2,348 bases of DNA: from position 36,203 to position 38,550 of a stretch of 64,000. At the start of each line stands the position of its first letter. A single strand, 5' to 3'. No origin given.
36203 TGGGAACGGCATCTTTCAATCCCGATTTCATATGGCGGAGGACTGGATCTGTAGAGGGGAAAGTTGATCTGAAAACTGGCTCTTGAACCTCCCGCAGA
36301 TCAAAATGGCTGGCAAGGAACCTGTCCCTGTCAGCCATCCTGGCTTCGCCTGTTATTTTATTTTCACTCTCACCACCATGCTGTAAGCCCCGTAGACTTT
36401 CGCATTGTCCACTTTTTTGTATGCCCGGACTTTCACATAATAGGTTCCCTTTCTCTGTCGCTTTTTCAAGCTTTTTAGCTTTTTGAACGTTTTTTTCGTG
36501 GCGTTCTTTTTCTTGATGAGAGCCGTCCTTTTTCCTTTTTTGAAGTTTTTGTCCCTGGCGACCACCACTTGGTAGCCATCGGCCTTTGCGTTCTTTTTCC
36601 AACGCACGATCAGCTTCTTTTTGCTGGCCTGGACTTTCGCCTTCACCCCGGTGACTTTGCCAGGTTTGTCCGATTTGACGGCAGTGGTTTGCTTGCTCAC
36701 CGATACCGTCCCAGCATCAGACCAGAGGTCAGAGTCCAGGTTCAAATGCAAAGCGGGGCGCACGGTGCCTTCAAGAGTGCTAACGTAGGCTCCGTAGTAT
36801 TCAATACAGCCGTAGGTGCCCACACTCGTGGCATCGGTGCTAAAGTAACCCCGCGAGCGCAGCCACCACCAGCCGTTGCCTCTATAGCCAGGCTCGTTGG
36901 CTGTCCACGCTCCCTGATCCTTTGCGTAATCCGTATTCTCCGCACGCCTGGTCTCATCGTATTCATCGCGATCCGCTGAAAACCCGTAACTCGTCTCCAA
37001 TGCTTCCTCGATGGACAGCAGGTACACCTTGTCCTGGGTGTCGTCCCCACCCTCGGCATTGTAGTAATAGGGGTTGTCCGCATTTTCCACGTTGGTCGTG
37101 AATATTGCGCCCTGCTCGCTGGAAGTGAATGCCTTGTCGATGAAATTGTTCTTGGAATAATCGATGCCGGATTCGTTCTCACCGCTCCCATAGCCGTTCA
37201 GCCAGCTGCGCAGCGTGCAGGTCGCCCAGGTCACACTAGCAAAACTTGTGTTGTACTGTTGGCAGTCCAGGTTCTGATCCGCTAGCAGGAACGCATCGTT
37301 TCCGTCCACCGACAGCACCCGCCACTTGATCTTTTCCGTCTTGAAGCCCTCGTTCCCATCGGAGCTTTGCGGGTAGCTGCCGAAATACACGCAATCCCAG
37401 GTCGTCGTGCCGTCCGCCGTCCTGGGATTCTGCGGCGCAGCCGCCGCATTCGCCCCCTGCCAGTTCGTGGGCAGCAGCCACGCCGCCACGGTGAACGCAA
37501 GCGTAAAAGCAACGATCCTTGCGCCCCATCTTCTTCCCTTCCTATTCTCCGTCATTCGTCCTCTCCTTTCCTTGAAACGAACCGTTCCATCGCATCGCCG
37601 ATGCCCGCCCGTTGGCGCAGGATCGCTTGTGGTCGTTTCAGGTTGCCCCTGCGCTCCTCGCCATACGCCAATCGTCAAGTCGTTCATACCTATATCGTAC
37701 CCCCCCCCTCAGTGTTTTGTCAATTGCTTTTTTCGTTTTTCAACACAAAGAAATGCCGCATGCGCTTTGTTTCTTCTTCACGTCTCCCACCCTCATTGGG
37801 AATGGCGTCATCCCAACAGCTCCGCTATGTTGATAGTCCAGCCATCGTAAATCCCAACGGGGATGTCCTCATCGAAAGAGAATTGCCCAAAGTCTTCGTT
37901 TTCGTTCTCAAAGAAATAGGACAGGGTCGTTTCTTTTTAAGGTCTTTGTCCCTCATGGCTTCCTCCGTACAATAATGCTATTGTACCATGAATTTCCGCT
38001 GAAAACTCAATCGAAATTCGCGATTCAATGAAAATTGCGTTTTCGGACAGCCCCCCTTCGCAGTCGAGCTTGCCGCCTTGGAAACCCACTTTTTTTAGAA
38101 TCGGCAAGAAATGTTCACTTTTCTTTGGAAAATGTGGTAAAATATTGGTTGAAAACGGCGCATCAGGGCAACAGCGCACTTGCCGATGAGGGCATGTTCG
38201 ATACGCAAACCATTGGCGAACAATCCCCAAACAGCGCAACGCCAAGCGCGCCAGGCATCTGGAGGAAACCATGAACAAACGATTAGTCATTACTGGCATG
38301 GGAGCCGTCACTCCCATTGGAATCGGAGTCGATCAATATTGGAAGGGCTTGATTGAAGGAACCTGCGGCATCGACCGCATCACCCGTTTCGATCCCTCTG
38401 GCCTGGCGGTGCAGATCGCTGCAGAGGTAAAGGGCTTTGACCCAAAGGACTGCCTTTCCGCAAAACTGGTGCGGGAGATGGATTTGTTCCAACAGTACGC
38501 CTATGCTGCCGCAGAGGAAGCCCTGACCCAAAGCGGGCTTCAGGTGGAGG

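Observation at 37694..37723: G9 homopolymer inside a promoter spacer: candidate phase-variable secreted protein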

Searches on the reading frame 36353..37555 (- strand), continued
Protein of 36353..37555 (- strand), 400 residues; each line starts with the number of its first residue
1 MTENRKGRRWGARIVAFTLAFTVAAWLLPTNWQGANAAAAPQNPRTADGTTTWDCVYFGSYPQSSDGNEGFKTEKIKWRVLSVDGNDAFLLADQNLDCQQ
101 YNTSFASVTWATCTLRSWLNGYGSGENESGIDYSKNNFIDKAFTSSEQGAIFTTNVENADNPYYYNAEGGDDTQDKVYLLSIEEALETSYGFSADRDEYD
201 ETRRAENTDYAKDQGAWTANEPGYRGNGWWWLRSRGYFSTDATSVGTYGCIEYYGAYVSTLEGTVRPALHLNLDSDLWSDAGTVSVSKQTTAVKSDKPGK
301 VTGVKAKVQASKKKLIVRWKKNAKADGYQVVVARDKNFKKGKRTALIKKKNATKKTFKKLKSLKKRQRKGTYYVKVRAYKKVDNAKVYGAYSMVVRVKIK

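Call 46: find_homologous_proteins(query=L078:2483-3997:+, max_evalue=1e-60)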
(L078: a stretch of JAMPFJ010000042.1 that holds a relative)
Query L078:2483-3997:+ (505 aa): 543 proteins with E <= 1e-60 among 8000 candidates; the best 120 are listed.
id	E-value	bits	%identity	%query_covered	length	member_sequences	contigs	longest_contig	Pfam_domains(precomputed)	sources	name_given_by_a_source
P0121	0.0e+0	1019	93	98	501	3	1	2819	PF21764.4,PF26182.1,PF19789.7,PF02368.25,PF26918.1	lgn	-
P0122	8.2e-178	610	48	100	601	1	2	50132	PF21764.4,PF26182.1,PF19789.7,PF02368.25,PF20578.5,PF26918.1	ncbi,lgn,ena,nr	ncbi:MAG: Ig-like domain-containing protein [Lachnospiraceae bacterium]|nr:Ig-like domain-containing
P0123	1.1e-172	593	59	95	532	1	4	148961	PF21764.4,PF26182.1,PF19789.7,PF02368.25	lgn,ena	-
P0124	3.1e-148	513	46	74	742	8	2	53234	PF19789.7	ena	-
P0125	1.4e-141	491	49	55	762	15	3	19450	PF13306.13,PF19789.7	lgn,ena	-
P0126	1.5e-141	491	49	54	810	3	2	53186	PF26182.1,PF19789.7,PF02368.25,PF26918.1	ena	-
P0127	1.8e-140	487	47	62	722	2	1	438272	PF19789.7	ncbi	-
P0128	2.3e-140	487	53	54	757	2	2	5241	PF19789.7,PF00041.28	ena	-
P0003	2.9e-140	486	50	59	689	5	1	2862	PF19789.7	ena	-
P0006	6.9e-140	485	53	54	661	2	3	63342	PF19789.7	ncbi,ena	-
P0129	1.6e-139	484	54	98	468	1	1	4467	PF21764.4,PF26182.1,PF19789.7,PF02368.25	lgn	-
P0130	3.0e-139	483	42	81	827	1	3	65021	PF19789.7,PF00041.28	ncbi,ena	-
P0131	3.7e-139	483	40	90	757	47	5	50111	PF13306.13,PF19789.7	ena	-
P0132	5.3e-139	482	53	54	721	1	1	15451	PF19789.7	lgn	-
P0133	7.8e-139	482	49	62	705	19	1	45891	PF19789.7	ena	-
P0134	8.7e-139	481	54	54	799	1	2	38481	PF13306.13,PF19789.7,PF13855.13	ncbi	-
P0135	1.2e-138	481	46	100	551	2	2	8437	PF21764.4,PF26182.1,PF19789.7,PF02368.25,PF26918.1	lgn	-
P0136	2.7e-138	480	46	100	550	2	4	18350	PF21764.4,PF26182.1,PF19789.7,PF02368.25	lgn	-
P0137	6.9e-138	479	47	62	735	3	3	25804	PF19789.7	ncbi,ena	-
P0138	8.2e-138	478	52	54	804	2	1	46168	PF13306.13,PF19789.7,PF13855.13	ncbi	-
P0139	1.4e-137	477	52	56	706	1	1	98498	PF19789.7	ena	-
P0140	9.6e-137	475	45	74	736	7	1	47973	PF19789.7,PF00041.28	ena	-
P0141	1.2e-136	474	52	56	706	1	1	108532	PF19789.7,PF00041.28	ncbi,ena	-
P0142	2.2e-136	474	51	54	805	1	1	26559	PF13306.13,PF19789.7,PF13855.13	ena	-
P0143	3.3e-136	473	53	54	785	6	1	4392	PF13306.13,PF19789.7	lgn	-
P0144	4.5e-136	473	48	61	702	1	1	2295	PF19789.7,PF00041.28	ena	-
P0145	8.3e-136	472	48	63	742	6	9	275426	PF19789.7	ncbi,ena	-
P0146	1.2e-135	471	45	63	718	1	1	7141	PF19789.7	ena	-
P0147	1.5e-134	467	52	54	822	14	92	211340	PF19789.7,PF26918.1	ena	-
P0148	2.3e-134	467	42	81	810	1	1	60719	PF19789.7,PF00041.28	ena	-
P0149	5.4e-134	466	52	54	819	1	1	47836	PF13306.13,PF19789.7,PF13855.13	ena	-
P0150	1.3e-133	464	51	97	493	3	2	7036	PF21764.4,PF26182.1,PF19789.7,PF02368.25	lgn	-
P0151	2.2e-133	464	53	54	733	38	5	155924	PF19789.7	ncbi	-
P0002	6.3e-133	462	46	68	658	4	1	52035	PF19789.7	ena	-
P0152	1.1e-132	461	52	54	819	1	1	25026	PF13306.13,PF19789.7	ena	-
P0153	1.7e-132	461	45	63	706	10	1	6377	PF19789.7,PF00041.28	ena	-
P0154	2.4e-132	460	48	62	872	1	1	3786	PF13306.13,PF19789.7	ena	-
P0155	3.5e-132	460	54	90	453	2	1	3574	PF21764.4,PF19789.7,PF02368.25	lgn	-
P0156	4.0e-132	459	45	62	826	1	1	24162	PF19789.7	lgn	-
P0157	7.0e-132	459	51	58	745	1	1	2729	PF13306.13,PF19789.7,PF22273.2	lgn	-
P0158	7.4e-132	459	51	54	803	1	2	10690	PF13306.13,PF19789.7,PF13855.13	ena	-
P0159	1.1e-131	458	51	54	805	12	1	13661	PF13306.13,PF19789.7,PF13855.13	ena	-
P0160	1.6e-131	457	47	96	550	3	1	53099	PF21764.4,PF26182.1,PF19789.7,PF02368.25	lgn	-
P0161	2.9e-131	457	52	54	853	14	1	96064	PF13306.13,PF19789.7,PF13855.13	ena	-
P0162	4.3e-131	456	50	100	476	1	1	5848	PF21764.4,PF19789.7,PF02368.25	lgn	-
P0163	2.6e-130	454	49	54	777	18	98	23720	PF19789.7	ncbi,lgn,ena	-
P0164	3.4e-130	453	47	58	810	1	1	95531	PF13306.13,PF19789.7,PF13855.13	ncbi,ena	-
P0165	1.4e-129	451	50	54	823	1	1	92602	PF13306.13,PF19789.7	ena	-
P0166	2.1e-129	451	50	54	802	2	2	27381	PF13306.13,PF19789.7,PF13855.13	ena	-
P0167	4.0e-129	450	47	58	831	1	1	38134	PF19789.7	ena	-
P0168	5.8e-129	449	40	79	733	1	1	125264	PF19789.7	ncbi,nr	ncbi:MAG: hypothetical protein HFG37_05515 [Eubacterium sp.]|nr:hypothetical protein [Eubacterium sp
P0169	3.0e-128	447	50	54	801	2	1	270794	PF13306.13,PF19789.7,PF13855.13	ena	-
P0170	5.2e-128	446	49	54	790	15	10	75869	PF13306.13,PF19789.7,PF13855.13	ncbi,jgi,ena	-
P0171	5.8e-128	446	42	67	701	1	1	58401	PF19789.7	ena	-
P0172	6.4e-128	446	49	57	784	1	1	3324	PF19789.7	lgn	-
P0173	1.6e-127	444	49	62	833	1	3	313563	PF13306.13,PF19789.7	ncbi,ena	-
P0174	2.7e-127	444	50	53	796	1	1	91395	PF13306.13,PF19789.7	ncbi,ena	-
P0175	3.8e-127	443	50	54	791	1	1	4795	PF13306.13,PF19789.7,PF13855.13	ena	-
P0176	4.7e-127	443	51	54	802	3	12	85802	PF13306.13,PF19789.7,PF13855.13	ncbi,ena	-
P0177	2.4e-126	440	49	57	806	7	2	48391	PF19789.7,PF00041.28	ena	-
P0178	3.4e-126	440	51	54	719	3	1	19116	PF19789.7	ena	-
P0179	3.6e-126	440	50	54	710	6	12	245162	PF19789.7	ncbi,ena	-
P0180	9.4e-126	438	44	57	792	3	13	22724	PF21764.4,PF26182.1,PF19789.7,PF02368.25,PF26918.1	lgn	-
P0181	1.3e-125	438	49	56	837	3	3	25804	PF19789.7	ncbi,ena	-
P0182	6.8e-124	432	49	54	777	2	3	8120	PF19789.7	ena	-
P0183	1.1e-123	432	49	97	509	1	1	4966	PF21764.4,PF26182.1,PF19789.7,PF02368.25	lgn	-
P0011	6.0e-123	429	44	59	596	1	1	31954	PF19789.7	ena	-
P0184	1.0e-122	428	46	62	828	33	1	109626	PF19789.7,PF02368.25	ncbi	-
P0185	1.4e-122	428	50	54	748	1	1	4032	PF13306.13,PF19789.7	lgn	-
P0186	2.2e-122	427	53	54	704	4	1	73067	PF19789.7,PF00041.28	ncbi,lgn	-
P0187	4.0e-122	427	44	64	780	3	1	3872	PF19789.7,PF00041.28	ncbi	-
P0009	2.1e-121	424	46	62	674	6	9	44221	PF19789.7,PF00041.28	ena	-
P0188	6.6e-119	416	40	75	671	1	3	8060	PF21764.4,PF19789.7,PF07523.19,PF02368.25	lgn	-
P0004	1.5e-118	415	45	55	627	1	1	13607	PF19789.7,PF07523.19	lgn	-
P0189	3.2e-118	414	45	62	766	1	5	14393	PF19789.7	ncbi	-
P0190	3.6e-118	413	50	98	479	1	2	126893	PF21764.4,PF26182.1,PF19789.7,PF02368.25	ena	-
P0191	4.1e-118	413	50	54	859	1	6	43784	PF13306.13,PF19789.7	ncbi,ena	-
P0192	1.1e-116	409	49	54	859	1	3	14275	PF13306.13,PF19789.7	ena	-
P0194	4.0e-115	403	41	64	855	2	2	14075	PF19789.7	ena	-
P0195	1.2e-114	402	43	57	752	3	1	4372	PF19789.7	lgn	-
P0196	2.5e-114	401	61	39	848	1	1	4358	PF21764.4,PF19789.7,PF02368.25,PF20578.5,PF26918.1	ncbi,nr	ncbi:MAG: DUF6273 domain-containing protein [Roseburia sp.]|nr:DUF6273 domain-containing protein [Ro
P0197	4.0e-114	400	45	59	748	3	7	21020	PF19789.7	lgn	-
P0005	4.6e-114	400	47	55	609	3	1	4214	PF19789.7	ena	-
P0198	4.6e-114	400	42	57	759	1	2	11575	PF19789.7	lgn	-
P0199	6.1e-113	396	44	61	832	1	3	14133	PF13306.13,PF19789.7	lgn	-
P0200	3.1e-111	391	46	54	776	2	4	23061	PF19789.7,PF00041.28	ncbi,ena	-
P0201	4.4e-111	390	42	96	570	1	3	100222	PF21764.4,PF26182.1,PF19789.7,PF02368.25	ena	-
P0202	5.1e-111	390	47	98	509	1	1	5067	PF21764.4,PF26182.1,PF19789.7,PF02368.25,PF26918.1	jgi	jgi:uncharacterized protein YjdB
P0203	1.2e-109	385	39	84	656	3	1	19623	PF21764.4,PF26182.1,PF19789.7,PF02368.25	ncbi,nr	ncbi:MAG: Ig-like domain-containing protein [Lachnospiraceae bacterium]|nr:Ig-like domain-containing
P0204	7.7e-109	383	40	65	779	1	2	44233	PF13306.13,PF19789.7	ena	-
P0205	8.5e-109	383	39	79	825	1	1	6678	PF13306.13,PF19789.7,PF13855.13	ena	-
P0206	1.7e-108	382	44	51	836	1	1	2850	PF19789.7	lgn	-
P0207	1.7e-108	382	43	61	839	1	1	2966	PF13306.13,PF19789.7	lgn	-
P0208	3.1e-108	381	43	63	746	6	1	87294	PF19789.7,PF00041.28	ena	-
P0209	3.4e-108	381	43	61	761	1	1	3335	PF13306.13,PF19789.7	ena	-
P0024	4.7e-108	380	42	60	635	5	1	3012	PF19789.7,PF07523.19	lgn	-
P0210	9.4e-108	379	44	53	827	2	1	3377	PF19789.7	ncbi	-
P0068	1.0e-107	379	48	62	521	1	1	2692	PF19789.7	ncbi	-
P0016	2.3e-107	378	43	64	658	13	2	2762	PF19789.7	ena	-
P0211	2.6e-107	378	46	53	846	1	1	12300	PF19789.7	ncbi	-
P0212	3.3e-107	377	39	78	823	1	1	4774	PF19789.7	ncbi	-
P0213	4.1e-107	377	50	85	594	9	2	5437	PF21764.4,PF19789.7,PF02368.25,PF26918.1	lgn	-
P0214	4.2e-107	377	47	54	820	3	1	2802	PF19789.7,PF00041.28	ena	-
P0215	1.2e-106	375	48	100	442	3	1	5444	PF21764.4,PF26182.1,PF19789.7,PF02368.25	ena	-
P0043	4.2e-106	374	49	54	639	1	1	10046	PF19789.7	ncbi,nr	ncbi:MAG: fibronectin type III domain-containing protein [Roseburia sp.]|nr:fibronectin type III dom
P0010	1.1e-105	372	43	54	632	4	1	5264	PF19789.7,PF07523.19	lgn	-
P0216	1.4e-105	372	45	57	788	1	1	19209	PF19789.7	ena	-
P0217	1.5e-105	372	48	96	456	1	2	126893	PF21764.4,PF26182.1,PF19789.7,PF02368.25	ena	-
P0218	2.1e-105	371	43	56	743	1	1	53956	PF19789.7,PF00041.28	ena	-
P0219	8.0e-105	369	40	93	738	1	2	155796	PF21764.4,PF26182.1,PF19789.7,PF02368.25,PF26918.1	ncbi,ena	-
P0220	7.2e-104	366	47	54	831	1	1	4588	PF19789.7,PF00041.28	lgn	-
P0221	1.6e-103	365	43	55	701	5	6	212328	PF19789.7,PF00041.28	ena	-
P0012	2.0e-103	365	42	56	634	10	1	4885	PF19789.7,PF07523.19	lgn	-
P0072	6.5e-103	363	39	76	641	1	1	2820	PF19789.7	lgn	-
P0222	1.3e-102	362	44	57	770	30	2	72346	PF19789.7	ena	-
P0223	1.8e-102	362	49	85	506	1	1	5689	PF21764.4,PF26182.1,PF19789.7,PF02368.25,PF26918.1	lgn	-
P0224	2.3e-102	361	43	84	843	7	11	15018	PF21764.4,PF26182.1,PF19789.7,PF02368.25,PF26918.1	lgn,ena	-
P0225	5.5e-102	360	45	96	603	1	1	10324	PF21764.4,PF26182.1,PF19789.7,PF02368.25,PF26918.1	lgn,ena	-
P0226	3.0e-101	358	43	54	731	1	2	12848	PF19789.7,PF00041.28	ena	-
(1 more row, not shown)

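Call 47: find_encoding_contigs(protein=P0121, flank=1500, max_places=10)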
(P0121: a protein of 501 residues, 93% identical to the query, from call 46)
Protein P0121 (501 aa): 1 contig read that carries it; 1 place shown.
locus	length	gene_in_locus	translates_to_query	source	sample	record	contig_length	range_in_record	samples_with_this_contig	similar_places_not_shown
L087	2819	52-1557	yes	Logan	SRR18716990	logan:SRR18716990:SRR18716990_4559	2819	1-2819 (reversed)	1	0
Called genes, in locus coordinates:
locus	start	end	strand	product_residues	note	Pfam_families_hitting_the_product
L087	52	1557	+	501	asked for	PF19789:DUF6273, PF02368:Big_2, PF21764:Invasin_D4 (weak), PF26182:Ig_NUP210_5th (faint), PF26918:Ig_Eae (weak), PF02368:Big_2 (weak)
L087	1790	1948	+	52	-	-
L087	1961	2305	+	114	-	PF05016:ParE_toxin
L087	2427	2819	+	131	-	?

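Call 48: list_cluster_members(proteins=[P0121, L078:2483-3997:+])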
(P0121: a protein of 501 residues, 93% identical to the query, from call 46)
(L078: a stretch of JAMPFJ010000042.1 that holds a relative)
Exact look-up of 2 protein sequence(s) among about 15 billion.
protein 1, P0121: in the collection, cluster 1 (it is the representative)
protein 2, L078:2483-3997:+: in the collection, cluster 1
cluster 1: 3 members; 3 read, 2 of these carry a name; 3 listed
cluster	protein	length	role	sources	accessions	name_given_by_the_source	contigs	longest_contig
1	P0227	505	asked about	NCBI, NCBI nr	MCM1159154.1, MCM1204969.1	MAG: DUF6273 domain-containing protein [Bacteroidales bacterium] | DUF6273 domain-containing protein [Clostridium sp.]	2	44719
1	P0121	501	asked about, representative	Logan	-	-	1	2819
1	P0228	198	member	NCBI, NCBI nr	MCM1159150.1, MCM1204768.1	MAG: Ig-like domain-containing protein [Bacteroidales bacterium] | Ig-like domain-containing protein [Clostridium sp.]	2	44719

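Call 50: find_encoding_contigs(protein=P0227, flank=1500, max_places=10)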
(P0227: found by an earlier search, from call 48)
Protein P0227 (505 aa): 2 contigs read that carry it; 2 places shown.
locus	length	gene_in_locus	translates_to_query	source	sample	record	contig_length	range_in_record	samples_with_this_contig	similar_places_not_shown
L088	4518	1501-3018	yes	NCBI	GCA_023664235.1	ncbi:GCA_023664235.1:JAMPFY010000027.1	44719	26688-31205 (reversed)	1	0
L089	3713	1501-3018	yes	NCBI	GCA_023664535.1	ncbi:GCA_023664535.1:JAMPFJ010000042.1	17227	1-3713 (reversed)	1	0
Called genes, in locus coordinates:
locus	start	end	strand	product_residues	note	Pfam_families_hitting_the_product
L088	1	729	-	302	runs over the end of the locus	PF02661:Fic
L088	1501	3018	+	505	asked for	PF19789:DUF6273, PF02368:Big_2, PF21764:Invasin_D4 (weak), PF26182:Ig_NUP210_5th (faint), PF26918:Ig_Eae (weak), PF02368:Big_2 (weak)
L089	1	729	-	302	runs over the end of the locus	PF02661:Fic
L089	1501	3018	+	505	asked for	PF19789:DUF6273, PF02368:Big_2, PF21764:Invasin_D4 (weak), PF26182:Ig_NUP210_5th (faint), PF26918:Ig_Eae (weak), PF02368:Big_2 (weak)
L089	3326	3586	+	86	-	-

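Call 61: search_solved_structures(query=A2, max_evalue=0.01)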
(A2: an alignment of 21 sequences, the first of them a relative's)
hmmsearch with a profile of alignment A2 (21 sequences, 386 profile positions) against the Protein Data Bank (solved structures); distinct sequences matched with E-value up to 0.01: 20.
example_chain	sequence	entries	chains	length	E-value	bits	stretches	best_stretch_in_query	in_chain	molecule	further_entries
9qa6_A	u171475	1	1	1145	2.1e-09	40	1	69-273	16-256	IgA protease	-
8q6t_I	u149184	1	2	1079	6.4e-06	28.5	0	271-368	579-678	Titin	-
7ndg_B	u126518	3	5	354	3.3e-05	26.2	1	273-369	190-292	Neogenin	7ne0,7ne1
3p4l_A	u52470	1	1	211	9.2e-05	24.7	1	273-369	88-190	Neogenin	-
4bq8_A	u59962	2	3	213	0.00033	22.9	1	273-369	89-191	NEOGENIN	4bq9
4urt_B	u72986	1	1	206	0.00039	22.6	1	268-369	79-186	NETRIN RECEPTOR DCC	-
5x83_B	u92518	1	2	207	0.0004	22.6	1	268-369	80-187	Netrin receptor DCC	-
6z3m_E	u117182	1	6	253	0.00054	22.2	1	273-369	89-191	Neogenin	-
4bq6_A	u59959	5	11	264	0.0006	22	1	273-369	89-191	NEOGENIN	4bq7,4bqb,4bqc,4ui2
5j7k_A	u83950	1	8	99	0.00098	21.3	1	304-371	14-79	FN3con-a-lys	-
2dlh_A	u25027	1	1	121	0.0013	21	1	291-370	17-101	Receptor-type tyrosine-protein phosphatase delta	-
7mro_A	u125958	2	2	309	0.0016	20.6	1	301-370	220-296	Contactin-4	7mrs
1x5k_A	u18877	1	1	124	0.0027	19.9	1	290-369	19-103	Neogenin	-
5e55_A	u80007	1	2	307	0.0033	19.6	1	309-370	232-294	Contactin-6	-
5e4q_A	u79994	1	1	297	0.0049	19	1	292-370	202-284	Contactin-3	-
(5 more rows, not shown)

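Call 73: predict_structure(alignment_id=A2)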
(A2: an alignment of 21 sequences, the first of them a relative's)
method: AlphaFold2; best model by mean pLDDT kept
length: 400 residues; sequences in the alignment: 21
mean_pLDDT: 85.1   pTM: 0.64
mean pLDDT of the five models: 85.1, 84.6, 84.6, 84.6, 82.3
residues with pLDDT >= 90: 229; 70-90: 107; 50-70: 36; < 50: 28
segments of 3 or more residues with pLDDT < 50: 1-9, 26-37, 290-295
pLDDT, mean of each block of 10 residues (from residue 1): 43 54 47 48 89 97 92 97 97 96 78 93 91 95 98 94 82 97 93 89 95 93 86 89 93 88 94 96 81 58 88 86 92 91 92 90 61 93 79 87
secondary structure, 60 per line:
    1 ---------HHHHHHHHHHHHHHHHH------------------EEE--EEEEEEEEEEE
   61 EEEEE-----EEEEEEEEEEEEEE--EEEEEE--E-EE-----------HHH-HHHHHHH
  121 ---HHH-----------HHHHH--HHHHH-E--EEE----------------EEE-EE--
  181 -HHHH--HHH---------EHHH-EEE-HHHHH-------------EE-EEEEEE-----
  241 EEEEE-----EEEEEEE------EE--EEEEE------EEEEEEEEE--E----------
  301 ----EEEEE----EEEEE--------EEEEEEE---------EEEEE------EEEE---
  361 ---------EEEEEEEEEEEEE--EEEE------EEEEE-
elements in order: H10-26 E45-47 E50-65 E71-84 E87-92 H114-120 H138-142 H145-149 E154-156 E173-175 H182-185 E205-207 H209-213 E230-235 E241-245 E251-257 E268-272 E279-287 E305-309 E314-318 E327-333 E343-347 E354-357 E370-382 E385-388 E395-399

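Call 76: fold_search(model_id=the predicted structure, library=pdb)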
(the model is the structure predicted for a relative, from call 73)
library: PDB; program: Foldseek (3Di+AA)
matches with E <= 10: 1399; with E <= 0.001: 133
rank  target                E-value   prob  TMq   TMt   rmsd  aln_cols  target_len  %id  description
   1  8c7m_A                1.0e-05  1.00  0.21  0.30   7.9       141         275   18  Interleukin 12 receptor subunit beta-1 Fn domains in complex with antagonistic FAb fragment. (released 2024-01-31)
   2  1cn4_B                1.9e-05  1.00  0.23  0.39   9.8       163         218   15  ERYTHROPOIETIN COMPLEXED WITH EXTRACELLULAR DOMAINS OF ERYTHROPOIETIN RECEPTOR (released 1999-08-11)
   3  5g56                  2.1e-05  1.00  0.19  0.11  17.6       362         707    9  THE TETRA-MODULAR CELLULOSOMAL ARABINOXYLANASE CtXyl5A STRUCTURE AS REVEALED BY X-RAY CRYSTALLOGRAPHY (released 2016-06-29)
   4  4y5x_I                3.0e-05  1.00  0.22  0.40  10.2       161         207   16  Diabody 305 complex with EpoR (released 2015-03-18)
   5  8odx_A                3.1e-05  1.00  0.21  0.29  10.9       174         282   16  Interleukin 12 receptor subunit beta-1 Fn domains in complex with antagonistic FAb4 fragment and VHH. (released 2024-02-07)
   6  4bq9_B                3.1e-05  1.00  0.22  0.44  10.9       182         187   15  Crystal structure of the FN5 and FN6 domains of NEO1, form 1 (released 2013-06-12)
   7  4y5x_F                3.5e-05  1.00  0.22  0.40   9.9       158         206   15  Diabody 305 complex with EpoR (released 2015-03-18)
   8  2jix_C                3.9e-05  1.00  0.21  0.36  11.3       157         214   16  Crystal structure of ABT-007 FAB fragment with the soluble domain of EPO receptor (released 2007-07-10)
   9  9jfd_B                6.8e-05  1.00  0.19  0.11  11.4       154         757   14  Human insulin receptor bound with A62-dimer, Pseudo-gamma conformation (released 2025-07-16)
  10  6z3m_E                8.1e-05  1.00  0.21  0.40  12.9       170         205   16  Repulsive Guidance Molecule B (RGMB) in complex with Growth Differentiation Factor 5 (GDF5) and Neogenin 1 (NEO1). (released 2020-07-01)
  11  6x39                  8.5e-05  1.00  0.21  0.78   2.9       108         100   22  Crystal structure of the FN5 domain of Mouse Lar (released 2021-05-26)
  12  4bq6_A                9.0e-05  1.00  0.21  0.40  12.7       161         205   17  Crystal structure of the RGMB-NEO1 complex form 1 (released 2013-06-12)
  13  6xay_A                9.0e-05  0.98  0.19  0.27  19.9       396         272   11  Structure of a fragment of human fibronectin containing the 10th, 11th and 12th type III domains (released 2021-06-09)
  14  8fn8_B                9.5e-05  1.00  0.20  0.74   3.1       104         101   15  Crystal structure of the C-terminal Fg domain of TNC with the single FN domain of PTPRZ (released 2023-07-12)
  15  4y5x_L                9.5e-05  1.00  0.21  0.37  10.2       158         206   14  Diabody 305 complex with EpoR (released 2015-03-18)
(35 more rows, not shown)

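Call 81: find_encoding_contigs(protein=P0004, flank=600, max_places=6)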
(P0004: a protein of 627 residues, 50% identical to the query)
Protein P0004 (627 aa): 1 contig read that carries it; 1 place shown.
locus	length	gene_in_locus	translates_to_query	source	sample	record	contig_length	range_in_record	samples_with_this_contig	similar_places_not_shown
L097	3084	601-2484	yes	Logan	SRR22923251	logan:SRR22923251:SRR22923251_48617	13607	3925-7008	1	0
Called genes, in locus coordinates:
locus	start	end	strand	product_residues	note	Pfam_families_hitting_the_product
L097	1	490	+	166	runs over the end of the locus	-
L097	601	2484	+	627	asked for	PF19789:DUF6273, PF07523:Big_3 (weak), PF19789:DUF6273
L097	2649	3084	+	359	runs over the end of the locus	PF14096:DUF4274 (weak)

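Call 82: find_encoding_contigs(protein=P0012, flank=600, max_places=6)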
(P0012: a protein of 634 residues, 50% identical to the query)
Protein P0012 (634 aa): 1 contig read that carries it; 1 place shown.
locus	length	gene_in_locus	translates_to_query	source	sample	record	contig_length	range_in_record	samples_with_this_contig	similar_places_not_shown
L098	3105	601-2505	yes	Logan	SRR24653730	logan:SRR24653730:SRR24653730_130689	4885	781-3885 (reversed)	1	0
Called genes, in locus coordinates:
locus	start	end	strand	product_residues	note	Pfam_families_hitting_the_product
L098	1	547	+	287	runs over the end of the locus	PF01925:TauE (faint)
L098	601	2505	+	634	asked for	PF19789:DUF6273, PF07523:Big_3 (weak), PF19789:DUF6273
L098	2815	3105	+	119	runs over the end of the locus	PF01381:HTH_3, PF13560:HTH_31 (weak)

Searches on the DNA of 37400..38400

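Call 92: search_rna_families(source=window, start=37400, end=38400, threshold=evalue, max_evalue=1)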
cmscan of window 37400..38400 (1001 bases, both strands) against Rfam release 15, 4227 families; matches with E-value up to 1: 0.
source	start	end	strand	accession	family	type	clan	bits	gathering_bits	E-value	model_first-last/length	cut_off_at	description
